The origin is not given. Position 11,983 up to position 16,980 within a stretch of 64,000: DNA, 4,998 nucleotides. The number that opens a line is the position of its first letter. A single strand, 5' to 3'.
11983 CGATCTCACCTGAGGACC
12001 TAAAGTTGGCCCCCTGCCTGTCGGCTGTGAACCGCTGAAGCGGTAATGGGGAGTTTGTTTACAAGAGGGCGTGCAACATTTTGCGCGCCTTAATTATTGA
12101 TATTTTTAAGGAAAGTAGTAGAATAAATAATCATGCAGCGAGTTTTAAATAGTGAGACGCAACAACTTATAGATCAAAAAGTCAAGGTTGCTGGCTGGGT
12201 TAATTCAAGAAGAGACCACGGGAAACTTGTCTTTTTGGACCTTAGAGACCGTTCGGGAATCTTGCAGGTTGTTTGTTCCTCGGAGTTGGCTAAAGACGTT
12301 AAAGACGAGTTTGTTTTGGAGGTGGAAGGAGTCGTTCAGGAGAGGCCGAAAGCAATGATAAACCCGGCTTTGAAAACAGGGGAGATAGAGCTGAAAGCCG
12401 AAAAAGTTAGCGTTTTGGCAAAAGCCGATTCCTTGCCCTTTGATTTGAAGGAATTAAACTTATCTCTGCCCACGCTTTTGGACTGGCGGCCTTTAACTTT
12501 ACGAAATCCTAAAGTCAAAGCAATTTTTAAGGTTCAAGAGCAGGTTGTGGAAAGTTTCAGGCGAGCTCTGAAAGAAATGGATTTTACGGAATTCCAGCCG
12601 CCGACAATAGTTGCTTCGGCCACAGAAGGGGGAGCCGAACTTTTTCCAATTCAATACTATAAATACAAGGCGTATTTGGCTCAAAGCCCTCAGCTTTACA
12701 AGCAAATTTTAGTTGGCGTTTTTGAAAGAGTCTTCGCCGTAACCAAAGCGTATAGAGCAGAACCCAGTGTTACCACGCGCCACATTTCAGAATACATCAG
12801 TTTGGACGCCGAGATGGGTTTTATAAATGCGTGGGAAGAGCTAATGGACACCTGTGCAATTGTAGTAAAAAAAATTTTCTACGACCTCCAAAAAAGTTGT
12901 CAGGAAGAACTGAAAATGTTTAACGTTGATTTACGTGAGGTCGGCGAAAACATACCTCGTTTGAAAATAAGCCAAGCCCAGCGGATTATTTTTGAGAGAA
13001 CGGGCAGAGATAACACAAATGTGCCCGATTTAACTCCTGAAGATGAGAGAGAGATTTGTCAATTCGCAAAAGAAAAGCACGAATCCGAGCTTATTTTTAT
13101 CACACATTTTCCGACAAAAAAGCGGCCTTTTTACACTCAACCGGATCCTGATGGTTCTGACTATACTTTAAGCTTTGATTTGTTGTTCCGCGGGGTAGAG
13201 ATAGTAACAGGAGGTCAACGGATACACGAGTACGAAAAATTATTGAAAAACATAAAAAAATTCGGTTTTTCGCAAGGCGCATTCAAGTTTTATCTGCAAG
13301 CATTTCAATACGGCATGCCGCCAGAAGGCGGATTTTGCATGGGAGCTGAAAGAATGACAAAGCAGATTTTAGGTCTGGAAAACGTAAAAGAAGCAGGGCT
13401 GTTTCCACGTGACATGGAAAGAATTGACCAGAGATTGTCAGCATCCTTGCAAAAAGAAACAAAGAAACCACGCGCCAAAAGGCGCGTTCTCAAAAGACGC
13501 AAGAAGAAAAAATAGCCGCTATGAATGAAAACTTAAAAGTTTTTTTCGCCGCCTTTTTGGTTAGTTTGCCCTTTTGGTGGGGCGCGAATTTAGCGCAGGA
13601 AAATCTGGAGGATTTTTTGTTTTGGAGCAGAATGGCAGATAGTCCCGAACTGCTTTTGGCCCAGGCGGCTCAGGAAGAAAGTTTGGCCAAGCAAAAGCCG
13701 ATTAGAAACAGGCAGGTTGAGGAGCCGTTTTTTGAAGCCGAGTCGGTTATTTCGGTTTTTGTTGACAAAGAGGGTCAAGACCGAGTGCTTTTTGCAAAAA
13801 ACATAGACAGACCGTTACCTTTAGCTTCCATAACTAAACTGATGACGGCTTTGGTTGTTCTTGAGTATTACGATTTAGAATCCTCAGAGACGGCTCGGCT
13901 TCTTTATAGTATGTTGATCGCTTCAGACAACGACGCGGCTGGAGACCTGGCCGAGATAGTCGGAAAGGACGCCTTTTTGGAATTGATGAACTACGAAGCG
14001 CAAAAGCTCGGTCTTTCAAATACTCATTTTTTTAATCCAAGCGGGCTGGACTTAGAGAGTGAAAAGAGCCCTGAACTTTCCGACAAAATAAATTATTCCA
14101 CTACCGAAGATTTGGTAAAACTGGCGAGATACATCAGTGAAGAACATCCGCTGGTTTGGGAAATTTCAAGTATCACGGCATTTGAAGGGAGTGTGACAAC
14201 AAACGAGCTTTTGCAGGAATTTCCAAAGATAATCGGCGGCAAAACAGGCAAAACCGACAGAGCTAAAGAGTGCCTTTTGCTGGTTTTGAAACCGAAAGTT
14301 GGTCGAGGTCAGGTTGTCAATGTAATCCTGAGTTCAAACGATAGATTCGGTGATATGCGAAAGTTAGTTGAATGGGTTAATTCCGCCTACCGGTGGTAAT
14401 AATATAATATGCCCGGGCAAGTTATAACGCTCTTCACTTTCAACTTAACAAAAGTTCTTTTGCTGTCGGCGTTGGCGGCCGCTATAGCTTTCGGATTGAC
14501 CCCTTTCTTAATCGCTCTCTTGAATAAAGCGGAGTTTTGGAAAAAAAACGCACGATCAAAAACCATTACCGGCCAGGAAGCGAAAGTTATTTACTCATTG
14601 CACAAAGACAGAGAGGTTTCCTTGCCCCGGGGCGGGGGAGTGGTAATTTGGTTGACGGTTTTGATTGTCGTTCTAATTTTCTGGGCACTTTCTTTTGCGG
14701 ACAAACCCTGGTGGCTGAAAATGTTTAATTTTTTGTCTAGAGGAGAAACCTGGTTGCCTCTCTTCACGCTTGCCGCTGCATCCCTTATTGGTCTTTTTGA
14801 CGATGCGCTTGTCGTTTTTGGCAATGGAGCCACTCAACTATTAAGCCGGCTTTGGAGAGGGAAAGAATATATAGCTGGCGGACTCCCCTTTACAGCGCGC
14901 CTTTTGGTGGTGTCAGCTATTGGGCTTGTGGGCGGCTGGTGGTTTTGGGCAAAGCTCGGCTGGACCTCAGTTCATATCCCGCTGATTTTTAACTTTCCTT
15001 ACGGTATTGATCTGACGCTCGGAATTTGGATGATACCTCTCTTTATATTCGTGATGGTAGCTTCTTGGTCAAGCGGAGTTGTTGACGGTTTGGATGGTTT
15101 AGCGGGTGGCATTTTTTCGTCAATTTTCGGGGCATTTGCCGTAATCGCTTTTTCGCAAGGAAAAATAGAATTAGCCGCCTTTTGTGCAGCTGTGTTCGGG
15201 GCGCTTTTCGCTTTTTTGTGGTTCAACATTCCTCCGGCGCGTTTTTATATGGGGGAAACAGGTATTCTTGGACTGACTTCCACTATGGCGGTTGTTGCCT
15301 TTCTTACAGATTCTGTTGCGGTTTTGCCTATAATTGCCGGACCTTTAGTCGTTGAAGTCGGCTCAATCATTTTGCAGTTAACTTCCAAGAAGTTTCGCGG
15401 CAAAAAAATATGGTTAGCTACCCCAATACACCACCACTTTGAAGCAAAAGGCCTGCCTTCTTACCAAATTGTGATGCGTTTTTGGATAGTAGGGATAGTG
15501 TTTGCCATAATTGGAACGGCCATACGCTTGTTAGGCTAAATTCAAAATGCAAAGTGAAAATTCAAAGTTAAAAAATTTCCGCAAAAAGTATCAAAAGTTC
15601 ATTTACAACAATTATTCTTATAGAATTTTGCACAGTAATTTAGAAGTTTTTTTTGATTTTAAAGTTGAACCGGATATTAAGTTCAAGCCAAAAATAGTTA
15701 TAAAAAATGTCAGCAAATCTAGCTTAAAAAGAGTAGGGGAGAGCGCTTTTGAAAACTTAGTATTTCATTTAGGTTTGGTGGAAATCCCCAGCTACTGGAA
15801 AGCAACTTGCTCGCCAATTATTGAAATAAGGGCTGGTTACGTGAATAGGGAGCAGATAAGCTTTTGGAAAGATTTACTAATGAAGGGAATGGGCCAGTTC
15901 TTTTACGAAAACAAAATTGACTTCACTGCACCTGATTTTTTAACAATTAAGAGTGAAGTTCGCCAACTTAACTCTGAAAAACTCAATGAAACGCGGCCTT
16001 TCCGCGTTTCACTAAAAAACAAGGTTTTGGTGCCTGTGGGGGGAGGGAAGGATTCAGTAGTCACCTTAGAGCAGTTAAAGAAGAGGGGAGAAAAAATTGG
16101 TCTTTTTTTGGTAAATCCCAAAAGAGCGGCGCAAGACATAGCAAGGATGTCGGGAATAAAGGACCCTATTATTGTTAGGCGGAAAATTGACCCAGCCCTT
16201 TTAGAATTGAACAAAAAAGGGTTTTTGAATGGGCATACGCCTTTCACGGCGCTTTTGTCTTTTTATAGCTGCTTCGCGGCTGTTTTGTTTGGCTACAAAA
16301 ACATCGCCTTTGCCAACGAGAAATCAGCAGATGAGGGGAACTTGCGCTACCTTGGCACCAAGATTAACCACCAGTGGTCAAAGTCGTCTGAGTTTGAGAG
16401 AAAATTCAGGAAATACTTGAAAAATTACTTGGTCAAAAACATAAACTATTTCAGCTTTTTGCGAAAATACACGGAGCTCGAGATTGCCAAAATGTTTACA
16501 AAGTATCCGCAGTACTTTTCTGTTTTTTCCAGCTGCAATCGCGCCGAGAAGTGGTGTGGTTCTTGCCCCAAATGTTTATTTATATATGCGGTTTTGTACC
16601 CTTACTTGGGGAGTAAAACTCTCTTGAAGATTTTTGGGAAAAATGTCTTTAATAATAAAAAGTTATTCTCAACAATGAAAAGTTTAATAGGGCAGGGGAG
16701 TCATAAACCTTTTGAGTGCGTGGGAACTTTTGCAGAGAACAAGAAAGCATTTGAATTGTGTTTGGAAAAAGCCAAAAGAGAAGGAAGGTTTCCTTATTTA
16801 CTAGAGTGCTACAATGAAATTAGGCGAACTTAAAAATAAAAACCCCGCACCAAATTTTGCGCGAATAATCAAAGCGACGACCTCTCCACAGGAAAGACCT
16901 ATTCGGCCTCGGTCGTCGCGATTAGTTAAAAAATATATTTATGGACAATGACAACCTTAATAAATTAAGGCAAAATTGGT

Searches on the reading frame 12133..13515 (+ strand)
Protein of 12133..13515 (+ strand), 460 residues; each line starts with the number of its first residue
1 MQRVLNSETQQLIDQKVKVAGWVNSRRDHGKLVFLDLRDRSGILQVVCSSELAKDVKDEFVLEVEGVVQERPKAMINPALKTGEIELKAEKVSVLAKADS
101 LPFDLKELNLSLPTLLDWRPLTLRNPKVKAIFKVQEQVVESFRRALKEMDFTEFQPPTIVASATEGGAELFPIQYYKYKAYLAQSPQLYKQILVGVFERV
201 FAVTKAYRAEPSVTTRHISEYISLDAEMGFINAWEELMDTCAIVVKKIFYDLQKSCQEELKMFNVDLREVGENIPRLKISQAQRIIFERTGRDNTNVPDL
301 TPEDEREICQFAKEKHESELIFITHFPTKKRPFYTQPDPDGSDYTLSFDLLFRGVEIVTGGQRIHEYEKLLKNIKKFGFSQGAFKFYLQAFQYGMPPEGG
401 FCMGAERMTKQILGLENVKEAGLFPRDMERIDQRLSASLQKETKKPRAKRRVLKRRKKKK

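Call 4: search_protein_families(library=pfam, proteins=[window:12133-13515:+], max_evalue=1)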
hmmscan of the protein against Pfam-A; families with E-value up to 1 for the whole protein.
window:12133-13515:+ (460 aa): 2 families
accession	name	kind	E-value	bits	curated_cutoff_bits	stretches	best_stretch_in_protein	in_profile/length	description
PF00152.25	tRNA-synt_2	-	3.2e-79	266.6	25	1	114-427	4-307/308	tRNA synthetases class II (D, K and N)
PF01336.31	tRNA_anti-codon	-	3e-18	66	27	1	17-95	1-75/75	OB-fold nucleic acid binding domain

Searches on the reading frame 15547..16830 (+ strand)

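Call 73: search_protein_families(library=ncbifam, proteins=[window:15547-16830:+], max_evalue=0.001)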
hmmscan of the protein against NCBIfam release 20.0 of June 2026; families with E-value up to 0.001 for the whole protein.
window:15547-16830:+ (428 aa): 1 family
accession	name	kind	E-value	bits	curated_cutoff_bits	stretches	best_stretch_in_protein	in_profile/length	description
NF041275.1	MurL_Xanthmoales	equivalog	4.8e-83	279.1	700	1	20-408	12-396/447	UDP-N-acetyl-alpha-D-muramoyl-L-alanyl-L-glutamate epimerase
